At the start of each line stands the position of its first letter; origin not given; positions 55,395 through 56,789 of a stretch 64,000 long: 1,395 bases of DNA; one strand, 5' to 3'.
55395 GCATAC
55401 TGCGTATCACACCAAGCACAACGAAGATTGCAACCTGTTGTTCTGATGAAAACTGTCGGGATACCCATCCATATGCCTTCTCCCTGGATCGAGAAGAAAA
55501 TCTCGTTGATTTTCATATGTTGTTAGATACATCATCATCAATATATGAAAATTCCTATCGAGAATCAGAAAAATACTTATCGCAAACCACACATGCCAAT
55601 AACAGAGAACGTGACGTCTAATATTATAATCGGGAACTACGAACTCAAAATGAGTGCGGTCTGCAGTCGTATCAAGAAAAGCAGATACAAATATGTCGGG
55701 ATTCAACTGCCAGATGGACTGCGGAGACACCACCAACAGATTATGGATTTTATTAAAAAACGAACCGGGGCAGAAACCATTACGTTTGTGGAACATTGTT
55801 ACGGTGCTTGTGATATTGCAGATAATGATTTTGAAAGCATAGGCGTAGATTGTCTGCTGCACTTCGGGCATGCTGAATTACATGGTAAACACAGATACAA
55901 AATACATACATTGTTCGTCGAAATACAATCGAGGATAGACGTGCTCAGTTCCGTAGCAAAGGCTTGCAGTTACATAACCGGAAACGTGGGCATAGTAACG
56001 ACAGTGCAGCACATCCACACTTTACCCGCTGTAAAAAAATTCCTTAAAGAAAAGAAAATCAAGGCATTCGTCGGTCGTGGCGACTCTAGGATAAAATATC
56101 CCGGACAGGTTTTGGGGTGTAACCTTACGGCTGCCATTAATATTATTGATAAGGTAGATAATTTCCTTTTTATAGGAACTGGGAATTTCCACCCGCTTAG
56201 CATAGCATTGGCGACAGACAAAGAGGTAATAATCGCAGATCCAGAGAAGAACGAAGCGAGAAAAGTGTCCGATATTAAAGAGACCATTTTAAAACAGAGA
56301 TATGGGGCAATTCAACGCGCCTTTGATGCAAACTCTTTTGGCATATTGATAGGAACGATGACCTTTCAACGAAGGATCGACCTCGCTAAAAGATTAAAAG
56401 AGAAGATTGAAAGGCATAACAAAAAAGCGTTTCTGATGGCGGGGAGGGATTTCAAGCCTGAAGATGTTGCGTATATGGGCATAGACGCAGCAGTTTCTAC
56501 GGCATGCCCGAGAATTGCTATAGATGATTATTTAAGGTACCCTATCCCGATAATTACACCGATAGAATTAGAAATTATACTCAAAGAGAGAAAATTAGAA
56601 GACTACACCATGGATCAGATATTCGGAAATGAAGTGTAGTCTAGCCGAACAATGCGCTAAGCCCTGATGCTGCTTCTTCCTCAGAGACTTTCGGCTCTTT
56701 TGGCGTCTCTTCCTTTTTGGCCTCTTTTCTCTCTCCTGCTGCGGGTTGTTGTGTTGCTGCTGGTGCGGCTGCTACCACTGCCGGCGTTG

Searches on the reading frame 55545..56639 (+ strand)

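Call 56: search_protein_families(library=pfam, proteins=[window:55545-56639:+], max_evalue=0.00001)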
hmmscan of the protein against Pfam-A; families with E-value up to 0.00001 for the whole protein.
window:55545-56639:+ (364 aa): 1 family
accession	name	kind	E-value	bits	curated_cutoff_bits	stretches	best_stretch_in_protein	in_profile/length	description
PF01866.22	Diphthamide_syn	-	1.9e-83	280.8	33.2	1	55-354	1-301/302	Putative diphthamide synthesis protein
